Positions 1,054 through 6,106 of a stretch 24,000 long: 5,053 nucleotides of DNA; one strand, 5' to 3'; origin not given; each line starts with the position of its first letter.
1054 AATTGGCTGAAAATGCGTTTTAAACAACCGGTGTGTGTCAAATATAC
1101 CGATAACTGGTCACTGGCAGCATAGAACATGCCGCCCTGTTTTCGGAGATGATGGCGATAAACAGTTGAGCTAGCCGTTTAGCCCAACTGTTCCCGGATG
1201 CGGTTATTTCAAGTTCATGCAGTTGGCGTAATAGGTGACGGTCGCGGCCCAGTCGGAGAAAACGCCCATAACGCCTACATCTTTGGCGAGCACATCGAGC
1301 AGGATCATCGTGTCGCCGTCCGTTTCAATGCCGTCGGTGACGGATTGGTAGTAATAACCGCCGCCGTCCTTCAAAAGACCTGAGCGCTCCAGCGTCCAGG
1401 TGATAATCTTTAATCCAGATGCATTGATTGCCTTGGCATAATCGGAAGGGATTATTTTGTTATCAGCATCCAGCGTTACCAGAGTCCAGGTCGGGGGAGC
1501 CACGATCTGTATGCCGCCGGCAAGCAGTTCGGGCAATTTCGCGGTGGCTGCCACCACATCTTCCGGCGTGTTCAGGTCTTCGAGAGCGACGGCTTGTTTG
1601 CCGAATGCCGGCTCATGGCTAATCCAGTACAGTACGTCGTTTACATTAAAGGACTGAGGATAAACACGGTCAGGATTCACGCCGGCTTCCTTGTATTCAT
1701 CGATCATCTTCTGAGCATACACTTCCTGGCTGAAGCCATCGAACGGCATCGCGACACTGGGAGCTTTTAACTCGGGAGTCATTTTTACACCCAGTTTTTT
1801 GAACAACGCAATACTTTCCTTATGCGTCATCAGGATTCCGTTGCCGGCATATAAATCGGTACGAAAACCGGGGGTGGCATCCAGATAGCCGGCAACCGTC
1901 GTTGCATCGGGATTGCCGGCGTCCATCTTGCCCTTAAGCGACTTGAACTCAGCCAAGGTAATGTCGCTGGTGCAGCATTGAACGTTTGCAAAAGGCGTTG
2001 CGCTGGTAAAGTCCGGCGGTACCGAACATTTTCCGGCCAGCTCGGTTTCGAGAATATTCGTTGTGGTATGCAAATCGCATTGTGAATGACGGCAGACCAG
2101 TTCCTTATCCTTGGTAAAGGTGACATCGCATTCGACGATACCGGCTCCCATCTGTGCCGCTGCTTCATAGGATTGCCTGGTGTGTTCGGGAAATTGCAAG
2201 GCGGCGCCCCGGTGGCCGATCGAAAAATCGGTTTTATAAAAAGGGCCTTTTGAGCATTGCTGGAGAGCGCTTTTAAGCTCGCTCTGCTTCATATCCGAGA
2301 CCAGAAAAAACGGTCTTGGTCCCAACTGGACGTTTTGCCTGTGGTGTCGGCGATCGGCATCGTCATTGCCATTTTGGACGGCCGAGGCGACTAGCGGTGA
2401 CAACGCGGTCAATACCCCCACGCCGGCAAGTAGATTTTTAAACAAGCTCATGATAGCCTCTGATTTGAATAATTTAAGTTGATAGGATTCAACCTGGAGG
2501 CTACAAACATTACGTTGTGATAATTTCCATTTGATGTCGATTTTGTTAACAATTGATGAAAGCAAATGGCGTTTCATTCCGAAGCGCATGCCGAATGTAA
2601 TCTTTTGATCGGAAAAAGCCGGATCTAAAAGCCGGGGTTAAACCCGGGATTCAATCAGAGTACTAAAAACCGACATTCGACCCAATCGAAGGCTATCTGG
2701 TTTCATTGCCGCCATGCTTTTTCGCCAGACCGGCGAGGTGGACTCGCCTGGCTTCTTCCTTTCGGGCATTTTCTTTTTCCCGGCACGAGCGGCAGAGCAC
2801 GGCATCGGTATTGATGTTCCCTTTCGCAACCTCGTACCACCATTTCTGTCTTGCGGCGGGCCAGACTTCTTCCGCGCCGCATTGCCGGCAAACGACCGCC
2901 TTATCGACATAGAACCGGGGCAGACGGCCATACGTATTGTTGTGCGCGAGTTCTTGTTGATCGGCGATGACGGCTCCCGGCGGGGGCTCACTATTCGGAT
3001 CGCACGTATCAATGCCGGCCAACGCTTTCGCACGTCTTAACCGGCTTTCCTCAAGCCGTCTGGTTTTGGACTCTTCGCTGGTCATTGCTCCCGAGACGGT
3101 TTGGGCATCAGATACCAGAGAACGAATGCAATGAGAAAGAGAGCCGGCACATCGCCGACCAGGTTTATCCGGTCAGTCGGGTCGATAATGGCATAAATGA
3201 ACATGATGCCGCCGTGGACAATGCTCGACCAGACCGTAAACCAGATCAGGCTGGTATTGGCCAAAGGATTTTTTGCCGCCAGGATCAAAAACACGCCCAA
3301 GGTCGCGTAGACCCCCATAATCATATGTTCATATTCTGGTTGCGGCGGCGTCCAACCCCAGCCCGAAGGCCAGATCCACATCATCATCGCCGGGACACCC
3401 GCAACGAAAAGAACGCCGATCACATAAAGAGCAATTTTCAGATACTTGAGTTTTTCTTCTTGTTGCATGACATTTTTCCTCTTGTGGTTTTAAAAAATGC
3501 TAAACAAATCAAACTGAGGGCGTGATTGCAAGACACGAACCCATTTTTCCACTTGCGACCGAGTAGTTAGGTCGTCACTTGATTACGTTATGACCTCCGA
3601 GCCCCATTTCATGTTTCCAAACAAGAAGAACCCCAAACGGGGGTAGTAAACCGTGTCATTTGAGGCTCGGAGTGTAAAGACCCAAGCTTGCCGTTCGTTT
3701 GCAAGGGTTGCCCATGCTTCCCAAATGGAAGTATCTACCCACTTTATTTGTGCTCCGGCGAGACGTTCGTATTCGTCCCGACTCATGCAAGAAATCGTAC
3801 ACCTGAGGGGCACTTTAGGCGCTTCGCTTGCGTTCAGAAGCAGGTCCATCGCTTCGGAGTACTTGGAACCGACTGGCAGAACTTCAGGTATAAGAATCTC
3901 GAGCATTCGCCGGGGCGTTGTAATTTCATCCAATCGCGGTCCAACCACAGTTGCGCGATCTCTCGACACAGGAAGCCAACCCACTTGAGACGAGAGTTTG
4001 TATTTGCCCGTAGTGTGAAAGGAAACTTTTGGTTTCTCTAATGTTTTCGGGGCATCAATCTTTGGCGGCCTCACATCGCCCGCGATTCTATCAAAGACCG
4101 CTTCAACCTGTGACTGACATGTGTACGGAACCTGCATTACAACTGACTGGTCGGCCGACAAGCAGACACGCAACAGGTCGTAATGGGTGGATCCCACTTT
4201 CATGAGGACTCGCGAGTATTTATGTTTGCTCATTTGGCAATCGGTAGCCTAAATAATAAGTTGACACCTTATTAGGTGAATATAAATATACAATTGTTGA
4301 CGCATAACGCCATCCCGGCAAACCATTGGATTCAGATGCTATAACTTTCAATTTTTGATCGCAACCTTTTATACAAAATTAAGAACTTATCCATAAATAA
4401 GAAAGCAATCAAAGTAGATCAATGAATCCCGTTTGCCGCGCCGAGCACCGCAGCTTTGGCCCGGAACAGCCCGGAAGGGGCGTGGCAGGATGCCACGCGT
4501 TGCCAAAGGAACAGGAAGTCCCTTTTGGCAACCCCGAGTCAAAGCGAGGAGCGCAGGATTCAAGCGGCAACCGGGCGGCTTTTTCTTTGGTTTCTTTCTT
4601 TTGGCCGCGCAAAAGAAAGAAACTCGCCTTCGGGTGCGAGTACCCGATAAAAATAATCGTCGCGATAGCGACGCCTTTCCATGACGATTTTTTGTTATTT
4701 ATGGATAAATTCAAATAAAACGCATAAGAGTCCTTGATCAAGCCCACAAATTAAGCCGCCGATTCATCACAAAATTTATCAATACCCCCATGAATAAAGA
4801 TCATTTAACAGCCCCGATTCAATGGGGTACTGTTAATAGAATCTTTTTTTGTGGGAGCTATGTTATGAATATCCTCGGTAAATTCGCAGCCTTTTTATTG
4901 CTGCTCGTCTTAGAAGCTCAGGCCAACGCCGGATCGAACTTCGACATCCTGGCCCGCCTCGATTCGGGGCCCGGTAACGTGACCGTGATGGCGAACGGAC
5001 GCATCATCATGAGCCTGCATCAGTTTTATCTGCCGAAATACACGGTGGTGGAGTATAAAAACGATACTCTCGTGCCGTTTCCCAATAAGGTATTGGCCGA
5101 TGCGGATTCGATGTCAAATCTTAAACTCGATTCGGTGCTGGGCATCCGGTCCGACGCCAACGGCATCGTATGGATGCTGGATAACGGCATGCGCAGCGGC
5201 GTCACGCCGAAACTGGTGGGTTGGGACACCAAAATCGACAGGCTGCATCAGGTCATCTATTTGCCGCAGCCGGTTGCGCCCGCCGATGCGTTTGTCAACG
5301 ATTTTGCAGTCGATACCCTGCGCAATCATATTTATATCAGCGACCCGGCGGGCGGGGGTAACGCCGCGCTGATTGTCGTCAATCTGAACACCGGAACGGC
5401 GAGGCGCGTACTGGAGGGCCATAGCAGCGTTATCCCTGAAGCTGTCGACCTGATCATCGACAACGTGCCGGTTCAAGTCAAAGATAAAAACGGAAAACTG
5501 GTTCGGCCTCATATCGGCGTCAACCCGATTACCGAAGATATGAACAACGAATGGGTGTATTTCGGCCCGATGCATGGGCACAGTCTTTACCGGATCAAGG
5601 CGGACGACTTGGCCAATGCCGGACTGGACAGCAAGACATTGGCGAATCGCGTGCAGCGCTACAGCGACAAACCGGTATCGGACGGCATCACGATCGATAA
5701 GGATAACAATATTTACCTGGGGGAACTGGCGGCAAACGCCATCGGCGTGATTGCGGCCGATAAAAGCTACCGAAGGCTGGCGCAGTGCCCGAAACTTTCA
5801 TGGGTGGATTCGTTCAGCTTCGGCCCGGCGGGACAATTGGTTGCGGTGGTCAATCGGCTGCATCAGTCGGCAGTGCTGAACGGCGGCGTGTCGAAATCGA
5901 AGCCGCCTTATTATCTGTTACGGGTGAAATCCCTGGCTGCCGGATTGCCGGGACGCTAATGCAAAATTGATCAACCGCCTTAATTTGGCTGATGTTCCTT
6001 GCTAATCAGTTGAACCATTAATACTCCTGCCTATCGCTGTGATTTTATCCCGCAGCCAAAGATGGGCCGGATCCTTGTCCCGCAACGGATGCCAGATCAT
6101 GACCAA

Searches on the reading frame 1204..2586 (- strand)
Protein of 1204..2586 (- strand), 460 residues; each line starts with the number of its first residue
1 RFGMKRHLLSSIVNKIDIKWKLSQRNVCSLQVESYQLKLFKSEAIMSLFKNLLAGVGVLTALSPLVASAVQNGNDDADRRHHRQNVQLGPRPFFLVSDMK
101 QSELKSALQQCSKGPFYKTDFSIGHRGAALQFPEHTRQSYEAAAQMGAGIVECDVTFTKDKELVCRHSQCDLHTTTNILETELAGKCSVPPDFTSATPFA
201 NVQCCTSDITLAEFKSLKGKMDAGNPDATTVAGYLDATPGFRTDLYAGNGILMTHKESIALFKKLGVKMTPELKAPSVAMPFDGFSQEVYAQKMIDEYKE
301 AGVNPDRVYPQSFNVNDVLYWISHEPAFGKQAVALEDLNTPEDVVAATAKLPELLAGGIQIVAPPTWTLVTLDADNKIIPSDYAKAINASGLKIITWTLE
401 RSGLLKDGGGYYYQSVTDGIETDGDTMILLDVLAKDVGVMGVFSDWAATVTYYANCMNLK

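Call 17: search_protein_families(library=pfam, proteins=[window:1204-2586:-])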
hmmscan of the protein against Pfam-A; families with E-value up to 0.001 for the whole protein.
window:1204-2586:- (460 aa): 1 family
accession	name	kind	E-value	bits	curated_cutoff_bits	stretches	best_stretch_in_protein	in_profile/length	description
PF03009.23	GDPD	-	3.1e-21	77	23.6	1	125-445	1-240/244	Glycerophosphoryl diester phosphodiesterase family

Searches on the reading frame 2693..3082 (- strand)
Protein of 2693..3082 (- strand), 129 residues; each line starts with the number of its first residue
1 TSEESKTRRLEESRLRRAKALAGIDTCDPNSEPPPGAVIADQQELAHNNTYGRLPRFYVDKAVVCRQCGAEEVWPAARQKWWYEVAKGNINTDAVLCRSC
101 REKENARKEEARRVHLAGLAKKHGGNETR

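Call 17: search_protein_families(library=pfam, proteins=[window:2693-3082:-])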
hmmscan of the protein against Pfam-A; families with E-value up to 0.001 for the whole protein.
window:2693-3082:- (129 aa): 1 family
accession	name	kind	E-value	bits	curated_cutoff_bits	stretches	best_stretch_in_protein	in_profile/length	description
PF13451.12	zf_Tbcl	-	7.4e-14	51.9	24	1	60-108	2-47/48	Probable treble clef domain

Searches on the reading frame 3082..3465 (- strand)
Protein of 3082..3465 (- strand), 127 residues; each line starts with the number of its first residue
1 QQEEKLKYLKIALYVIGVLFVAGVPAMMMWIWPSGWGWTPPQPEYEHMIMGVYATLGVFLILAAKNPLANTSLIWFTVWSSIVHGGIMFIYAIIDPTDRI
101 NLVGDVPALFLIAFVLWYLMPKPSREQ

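Call 17: search_protein_families(library=pfam, proteins=[window:3082-3465:-])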
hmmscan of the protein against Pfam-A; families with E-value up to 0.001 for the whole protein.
window:3082-3465:- (127 aa): 1 family
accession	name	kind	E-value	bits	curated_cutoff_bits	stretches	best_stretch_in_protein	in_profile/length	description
PF20337.3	DUF6632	-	3.4e-31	108.5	27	1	6-119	4-118/137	Family of unknown function (DUF6632)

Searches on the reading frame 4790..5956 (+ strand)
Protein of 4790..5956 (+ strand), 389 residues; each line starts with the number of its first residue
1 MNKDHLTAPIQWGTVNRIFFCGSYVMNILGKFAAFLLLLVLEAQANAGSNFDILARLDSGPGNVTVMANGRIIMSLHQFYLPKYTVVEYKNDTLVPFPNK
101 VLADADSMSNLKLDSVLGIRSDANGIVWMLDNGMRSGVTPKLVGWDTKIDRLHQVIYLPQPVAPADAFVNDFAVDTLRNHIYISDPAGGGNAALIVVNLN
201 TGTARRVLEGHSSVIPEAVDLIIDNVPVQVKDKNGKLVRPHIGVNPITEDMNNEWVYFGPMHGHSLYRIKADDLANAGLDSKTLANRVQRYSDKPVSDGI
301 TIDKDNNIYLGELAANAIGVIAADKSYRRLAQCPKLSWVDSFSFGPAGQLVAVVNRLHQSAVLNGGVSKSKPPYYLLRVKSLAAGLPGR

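Call 4: search_protein_families(library=pfam, proteins=[window:4790-5956:+])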
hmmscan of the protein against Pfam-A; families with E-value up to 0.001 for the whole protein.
window:4790-5956:+ (389 aa): 1 family
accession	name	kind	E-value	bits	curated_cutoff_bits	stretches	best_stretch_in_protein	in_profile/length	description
PF03022.22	MRJP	-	7.7e-16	58.7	19.8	1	115-329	2-220/288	Major royal jelly protein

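Call 5: search_protein_families(library=ncbifam, proteins=[window:4790-5956:+])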
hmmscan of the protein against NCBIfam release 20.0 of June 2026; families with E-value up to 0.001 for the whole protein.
window:4790-5956:+ (389 aa): 0 families

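Call 34: search_solved_structures(query=window:4865-5956:+, max_evalue=0.01)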
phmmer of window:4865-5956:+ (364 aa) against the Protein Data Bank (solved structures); distinct sequences matched with E-value up to 0.01: 1.
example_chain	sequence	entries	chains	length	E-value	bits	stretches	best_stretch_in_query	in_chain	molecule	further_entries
2qe8_A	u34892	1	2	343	1.8e-114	386.1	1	20-364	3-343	Uncharacterized protein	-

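Call 50: find_related_loci(query=A2, collection=metagenome_contigs, flank=5000)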
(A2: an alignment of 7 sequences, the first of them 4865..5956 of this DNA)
Query A2 (364 aa) in metagenome_contigs; peptide patterns used: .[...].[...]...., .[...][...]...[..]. (x = any residue, [..] = any of these).
499 stretches matched a pattern; 208 encode a relative of the query (tblastn E <= 1e-3); the best 80 are kept; 80 distinct loci.
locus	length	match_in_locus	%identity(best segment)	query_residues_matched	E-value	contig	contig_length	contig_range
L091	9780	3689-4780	82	1-364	0e+0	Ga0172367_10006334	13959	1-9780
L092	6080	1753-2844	82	1-364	0e+0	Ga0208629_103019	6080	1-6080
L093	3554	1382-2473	82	1-364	0e+0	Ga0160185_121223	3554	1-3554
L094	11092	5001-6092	82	1-364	0e+0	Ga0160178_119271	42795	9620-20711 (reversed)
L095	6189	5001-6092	82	1-364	0e+0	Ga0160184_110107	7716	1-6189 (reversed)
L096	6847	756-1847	81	1-364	0e+0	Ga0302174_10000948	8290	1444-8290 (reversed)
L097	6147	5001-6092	82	1-364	0e+0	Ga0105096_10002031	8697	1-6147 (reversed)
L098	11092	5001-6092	81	1-364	0e+0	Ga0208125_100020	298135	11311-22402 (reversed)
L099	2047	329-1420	81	1-364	0e+0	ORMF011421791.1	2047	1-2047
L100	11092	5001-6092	80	1-364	0e+0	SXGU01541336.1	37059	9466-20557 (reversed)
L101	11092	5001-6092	80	1-364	0e+0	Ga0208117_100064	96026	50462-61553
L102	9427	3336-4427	81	1-364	0e+0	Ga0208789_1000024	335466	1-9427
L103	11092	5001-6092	80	1-364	0e+0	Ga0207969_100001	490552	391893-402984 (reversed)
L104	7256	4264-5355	79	1-364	0e+0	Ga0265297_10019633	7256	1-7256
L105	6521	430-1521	79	1-364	0e+0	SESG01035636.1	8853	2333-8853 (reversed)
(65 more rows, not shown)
